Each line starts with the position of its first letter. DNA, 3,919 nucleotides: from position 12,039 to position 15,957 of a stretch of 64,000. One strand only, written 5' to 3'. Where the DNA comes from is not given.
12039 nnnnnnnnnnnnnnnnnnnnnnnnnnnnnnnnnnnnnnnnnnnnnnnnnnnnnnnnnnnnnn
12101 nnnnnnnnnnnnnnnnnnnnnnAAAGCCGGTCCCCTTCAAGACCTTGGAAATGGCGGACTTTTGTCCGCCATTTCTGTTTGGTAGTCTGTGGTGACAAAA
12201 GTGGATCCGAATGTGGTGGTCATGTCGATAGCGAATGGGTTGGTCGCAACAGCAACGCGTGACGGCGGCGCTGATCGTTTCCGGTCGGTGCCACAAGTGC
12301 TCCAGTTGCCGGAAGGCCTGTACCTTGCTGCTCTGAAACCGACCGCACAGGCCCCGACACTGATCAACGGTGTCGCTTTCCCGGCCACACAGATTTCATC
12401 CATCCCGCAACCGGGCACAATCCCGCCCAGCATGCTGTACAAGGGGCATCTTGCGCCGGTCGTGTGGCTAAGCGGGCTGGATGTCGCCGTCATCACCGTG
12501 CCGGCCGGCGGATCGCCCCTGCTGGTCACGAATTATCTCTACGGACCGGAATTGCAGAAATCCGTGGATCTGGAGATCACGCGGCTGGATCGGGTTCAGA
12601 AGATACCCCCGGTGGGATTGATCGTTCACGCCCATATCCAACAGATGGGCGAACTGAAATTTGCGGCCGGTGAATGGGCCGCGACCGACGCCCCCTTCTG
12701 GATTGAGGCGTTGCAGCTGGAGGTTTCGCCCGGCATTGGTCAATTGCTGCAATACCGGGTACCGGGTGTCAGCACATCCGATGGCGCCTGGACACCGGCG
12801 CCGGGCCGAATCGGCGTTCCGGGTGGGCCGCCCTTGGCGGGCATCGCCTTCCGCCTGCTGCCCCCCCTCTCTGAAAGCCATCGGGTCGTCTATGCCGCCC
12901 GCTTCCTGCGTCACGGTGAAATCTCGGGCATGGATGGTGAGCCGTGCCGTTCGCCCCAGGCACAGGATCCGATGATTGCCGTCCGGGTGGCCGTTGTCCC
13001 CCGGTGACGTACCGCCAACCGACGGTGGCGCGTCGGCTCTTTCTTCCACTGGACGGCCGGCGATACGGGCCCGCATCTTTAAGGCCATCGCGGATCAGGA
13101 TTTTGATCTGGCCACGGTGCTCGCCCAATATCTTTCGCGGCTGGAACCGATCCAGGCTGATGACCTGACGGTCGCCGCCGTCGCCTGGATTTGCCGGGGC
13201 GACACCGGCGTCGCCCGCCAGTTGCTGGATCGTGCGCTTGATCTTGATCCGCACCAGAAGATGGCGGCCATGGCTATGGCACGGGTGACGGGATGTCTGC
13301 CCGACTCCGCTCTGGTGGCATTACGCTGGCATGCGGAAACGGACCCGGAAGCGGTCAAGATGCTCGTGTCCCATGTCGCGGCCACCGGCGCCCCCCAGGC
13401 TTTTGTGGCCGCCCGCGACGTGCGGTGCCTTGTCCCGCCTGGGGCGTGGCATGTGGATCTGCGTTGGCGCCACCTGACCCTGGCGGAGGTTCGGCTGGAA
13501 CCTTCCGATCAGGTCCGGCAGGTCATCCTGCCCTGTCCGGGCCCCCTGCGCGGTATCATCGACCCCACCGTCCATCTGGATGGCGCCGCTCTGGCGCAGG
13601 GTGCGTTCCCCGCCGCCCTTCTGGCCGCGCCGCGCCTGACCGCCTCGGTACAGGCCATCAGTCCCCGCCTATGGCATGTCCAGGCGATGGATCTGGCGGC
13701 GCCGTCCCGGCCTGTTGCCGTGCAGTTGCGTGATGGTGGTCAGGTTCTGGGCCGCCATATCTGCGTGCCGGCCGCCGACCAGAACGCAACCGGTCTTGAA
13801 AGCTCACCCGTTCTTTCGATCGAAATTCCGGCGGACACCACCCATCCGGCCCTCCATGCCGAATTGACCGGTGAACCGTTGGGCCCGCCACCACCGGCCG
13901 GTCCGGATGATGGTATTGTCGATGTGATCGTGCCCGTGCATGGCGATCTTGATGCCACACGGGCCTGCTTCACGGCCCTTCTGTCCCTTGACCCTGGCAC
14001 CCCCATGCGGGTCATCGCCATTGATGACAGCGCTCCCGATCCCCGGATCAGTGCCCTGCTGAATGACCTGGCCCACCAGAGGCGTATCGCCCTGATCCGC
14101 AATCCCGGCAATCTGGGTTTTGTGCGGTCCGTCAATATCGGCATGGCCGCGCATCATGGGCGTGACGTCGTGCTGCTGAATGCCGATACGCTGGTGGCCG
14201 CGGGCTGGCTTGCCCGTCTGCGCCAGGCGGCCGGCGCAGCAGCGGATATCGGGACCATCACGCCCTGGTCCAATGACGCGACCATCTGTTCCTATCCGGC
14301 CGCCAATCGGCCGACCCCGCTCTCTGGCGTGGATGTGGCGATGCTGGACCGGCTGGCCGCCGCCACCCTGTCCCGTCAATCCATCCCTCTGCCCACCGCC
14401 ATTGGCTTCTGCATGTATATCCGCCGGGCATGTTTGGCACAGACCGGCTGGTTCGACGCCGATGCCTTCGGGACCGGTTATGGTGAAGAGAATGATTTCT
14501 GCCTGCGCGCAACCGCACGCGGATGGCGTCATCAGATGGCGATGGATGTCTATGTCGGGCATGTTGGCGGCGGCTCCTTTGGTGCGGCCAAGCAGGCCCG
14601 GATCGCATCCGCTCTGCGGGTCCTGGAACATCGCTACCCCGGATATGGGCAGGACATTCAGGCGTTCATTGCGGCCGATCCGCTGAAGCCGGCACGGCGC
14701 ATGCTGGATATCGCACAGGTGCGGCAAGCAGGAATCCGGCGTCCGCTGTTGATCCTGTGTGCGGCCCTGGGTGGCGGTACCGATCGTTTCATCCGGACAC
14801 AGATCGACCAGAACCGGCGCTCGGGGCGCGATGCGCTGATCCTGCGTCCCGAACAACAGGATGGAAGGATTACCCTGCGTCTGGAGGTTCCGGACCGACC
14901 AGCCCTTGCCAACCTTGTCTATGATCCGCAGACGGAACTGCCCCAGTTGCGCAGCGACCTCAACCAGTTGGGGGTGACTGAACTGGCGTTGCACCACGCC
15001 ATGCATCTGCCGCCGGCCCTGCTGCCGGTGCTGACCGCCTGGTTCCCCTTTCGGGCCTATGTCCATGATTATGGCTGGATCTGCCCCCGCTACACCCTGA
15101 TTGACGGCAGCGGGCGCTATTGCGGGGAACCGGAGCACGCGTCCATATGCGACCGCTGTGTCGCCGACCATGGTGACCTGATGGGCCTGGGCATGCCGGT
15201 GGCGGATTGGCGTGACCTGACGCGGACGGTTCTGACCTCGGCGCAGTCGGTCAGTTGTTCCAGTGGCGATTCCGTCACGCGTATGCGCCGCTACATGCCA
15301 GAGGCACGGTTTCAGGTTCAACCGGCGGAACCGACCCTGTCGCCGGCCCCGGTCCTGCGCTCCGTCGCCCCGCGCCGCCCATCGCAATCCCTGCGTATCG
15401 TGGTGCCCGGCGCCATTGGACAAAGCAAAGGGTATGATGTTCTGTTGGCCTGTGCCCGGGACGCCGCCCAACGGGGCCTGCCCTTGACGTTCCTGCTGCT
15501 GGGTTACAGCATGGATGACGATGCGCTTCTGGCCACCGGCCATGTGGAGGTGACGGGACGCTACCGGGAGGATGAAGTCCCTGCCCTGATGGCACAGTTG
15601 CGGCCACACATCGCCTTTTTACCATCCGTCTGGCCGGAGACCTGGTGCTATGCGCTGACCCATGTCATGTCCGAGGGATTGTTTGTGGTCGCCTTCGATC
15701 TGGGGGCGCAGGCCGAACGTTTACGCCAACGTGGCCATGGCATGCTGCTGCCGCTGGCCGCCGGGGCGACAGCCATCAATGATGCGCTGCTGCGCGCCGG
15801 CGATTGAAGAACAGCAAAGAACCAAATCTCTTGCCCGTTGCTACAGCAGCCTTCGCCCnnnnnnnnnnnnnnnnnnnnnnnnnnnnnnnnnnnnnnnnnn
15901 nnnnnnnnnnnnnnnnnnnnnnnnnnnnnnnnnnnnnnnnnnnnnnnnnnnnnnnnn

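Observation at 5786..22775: Candidate undescribed system: RTX surface protein with Sel1 and ChW-like accessories, methylating enzymes and an ABC-exported glycan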

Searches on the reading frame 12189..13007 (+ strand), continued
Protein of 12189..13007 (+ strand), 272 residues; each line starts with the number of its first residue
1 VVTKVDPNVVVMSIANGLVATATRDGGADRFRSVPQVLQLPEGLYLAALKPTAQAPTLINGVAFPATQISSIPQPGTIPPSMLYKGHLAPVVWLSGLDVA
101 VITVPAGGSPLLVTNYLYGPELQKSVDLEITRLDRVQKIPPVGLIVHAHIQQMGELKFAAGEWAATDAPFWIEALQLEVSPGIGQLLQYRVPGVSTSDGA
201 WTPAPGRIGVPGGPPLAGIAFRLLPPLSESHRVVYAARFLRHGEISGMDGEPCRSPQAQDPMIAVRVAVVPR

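Call 104: search_protein_families(library=pfam, proteins=[L023:6743-9922:+, L014:12662-16852:+, L014:17559-18806:+, L014:30335-32041:-], max_evalue=0.001)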
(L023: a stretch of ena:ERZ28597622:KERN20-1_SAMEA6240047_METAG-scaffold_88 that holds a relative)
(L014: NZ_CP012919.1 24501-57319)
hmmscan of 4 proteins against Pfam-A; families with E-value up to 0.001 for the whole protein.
L023:6743-9922:+ (1059 aa): 5 families
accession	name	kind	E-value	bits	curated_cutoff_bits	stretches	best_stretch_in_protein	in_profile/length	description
PF00535.33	Glycos_transf_2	-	2.4e-11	44.3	23.3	1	418-524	2-105/168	Glycosyl transferase family 2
PF13641.12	Glyco_tranf_2_3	-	8.8e-07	29.6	27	1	414-634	1-212/230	Glycosyltransferase like family 2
PF13439.12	Glyco_transf_4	-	5e-05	23.8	28.5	1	703-888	2-161/170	Glycosyltransferase Family 4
PF13692.12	Glyco_trans_1_4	-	0.00014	22.6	27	1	913-1029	4-123/142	Glycosyl transferases group 1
PF14559.12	TPR_19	-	0.00027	21.6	25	1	31-96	1-66/68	Tetratricopeptide repeat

L014:12662-16852:+ (1396 aa): 5 families
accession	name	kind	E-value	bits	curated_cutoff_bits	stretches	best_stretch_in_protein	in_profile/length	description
PF00535.33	Glycos_transf_2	-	3.9e-12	46.8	23.3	1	400-514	2-117/168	Glycosyl transferase family 2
PF13641.12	Glyco_tranf_2_3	-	6.2e-11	43.2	27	1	398-619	3-217/230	Glycosyltransferase like family 2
PF13439.12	Glyco_transf_4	-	3.9e-07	30.7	28.5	1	687-895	2-161/170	Glycosyltransferase Family 4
PF13692.12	Glyco_trans_1_4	-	5.1e-06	27.2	27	1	919-1053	4-140/142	Glycosyl transferases group 1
PF14559.12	TPR_19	-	1.2e-05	25.9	25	1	22-87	1-66/68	Tetratricopeptide repeat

L014:17559-18806:+ (415 aa): 4 families
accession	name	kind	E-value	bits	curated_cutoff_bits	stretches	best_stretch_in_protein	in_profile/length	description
PF12000.14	Glyco_trans_4_3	-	7.9e-63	211.6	25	1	26-191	2-167/168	Glycosyl transferase family 4 group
PF00534.26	Glycos_transf_1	-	1.3e-16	61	26.4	1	211-380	14-171/172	Glycosyl transferases group 1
PF13692.12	Glyco_trans_1_4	-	1.1e-14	55.3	27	1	214-366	3-141/142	Glycosyl transferases group 1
PF13524.12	Glyco_trans_1_2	-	2.2e-07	31.4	25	1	240-389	10-136/144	Glycosyl transferase-like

L014:30335-32041:- (568 aa): 2 families
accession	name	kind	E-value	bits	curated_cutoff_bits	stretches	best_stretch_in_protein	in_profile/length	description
PF08238.18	Sel1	-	2.6e-100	325.8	30.7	11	358-393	1-36/36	Sel1 repeat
PF23310.1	TPR_27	-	0.00026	21.1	27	0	384-441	18-72/110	Plant tetratrico peptide repeats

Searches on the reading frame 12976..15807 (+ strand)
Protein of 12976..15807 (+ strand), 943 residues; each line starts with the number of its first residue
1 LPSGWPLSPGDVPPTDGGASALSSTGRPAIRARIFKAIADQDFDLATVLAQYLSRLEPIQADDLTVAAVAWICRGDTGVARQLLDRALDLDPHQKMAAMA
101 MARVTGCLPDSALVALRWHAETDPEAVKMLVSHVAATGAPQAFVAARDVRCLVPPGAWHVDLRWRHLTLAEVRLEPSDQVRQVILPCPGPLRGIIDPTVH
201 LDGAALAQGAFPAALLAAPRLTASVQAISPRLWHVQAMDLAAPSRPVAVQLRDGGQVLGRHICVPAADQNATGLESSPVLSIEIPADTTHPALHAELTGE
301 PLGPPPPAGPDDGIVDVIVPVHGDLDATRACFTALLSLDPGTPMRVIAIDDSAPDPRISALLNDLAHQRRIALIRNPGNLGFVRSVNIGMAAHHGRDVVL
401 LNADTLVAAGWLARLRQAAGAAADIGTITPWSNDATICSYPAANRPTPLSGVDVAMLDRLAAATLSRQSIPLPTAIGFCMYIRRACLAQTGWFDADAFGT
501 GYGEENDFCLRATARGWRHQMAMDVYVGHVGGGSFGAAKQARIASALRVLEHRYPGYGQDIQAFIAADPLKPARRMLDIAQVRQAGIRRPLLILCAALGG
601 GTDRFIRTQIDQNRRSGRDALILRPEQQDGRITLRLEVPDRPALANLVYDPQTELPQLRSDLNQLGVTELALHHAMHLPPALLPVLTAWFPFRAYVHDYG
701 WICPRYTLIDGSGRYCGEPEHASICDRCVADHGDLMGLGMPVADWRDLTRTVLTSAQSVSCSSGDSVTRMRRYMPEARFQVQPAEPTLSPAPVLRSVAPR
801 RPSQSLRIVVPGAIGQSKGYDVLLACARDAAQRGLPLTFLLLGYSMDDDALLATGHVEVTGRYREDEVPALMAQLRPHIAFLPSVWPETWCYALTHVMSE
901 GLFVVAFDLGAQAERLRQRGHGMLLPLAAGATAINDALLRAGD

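Call 3: search_protein_families(library=pfam, proteins=[window:12976-15807:+], max_evalue=0.01)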
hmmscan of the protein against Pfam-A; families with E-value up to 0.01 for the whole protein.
window:12976-15807:+ (943 aa): 4 families
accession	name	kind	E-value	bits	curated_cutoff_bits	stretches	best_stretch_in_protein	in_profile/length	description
PF00535.33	Glycos_transf_2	-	3.3e-12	47.1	23.3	1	317-424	2-109/168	Glycosyl transferase family 2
PF13641.12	Glyco_tranf_2_3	-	1.3e-09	38.9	27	1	366-539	54-221/230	Glycosyltransferase like family 2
PF13692.12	Glyco_trans_1_4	-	7.5e-09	36.4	27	1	807-939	3-137/142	Glycosyl transferases group 1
PF00534.26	Glycos_transf_1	-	8.2e-06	25.9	26.4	1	802-937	12-151/172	Glycosyl transferases group 1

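Call 6: search_protein_families(library=ncbifam, proteins=[window:12976-15807:+], max_evalue=0.1)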
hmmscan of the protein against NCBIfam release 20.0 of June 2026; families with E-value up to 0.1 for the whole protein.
window:12976-15807:+ (943 aa): 5 families
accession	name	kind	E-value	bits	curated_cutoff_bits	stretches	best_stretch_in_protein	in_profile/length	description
NF038299.1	EPS_HpsN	equivalog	0.0015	17.5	425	1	315-534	3-228/317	hormogonium polysaccharide biosynthesis glycosyltransferase HpsN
TIGR03937.1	PgaC_IcaA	equivalog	0.0069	15.4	422.3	1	314-415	46-146/407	poly-beta-1,6-N-acetyl-D-glucosamine synthase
NF041875.1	EPS_EpsD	equivalog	0.012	15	370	1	315-423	1-108/325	exopolysaccharide biosynthesis glycosyltransferase EpsD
NF007482.0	PRK10073.1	equivalog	0.044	12.8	423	1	315-417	8-108/334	glycosyltransferase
TIGR02521.1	type_IV_pilW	equivalog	0.097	12.2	154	0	68-103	38-73/234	type IV pilus biogenesis/stability protein PilW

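Call 69: search_solved_structures(query=window:12976-15807:+, max_evalue=0.001)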
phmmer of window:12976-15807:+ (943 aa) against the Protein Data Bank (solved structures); distinct sequences matched with E-value up to 0.001: 0.
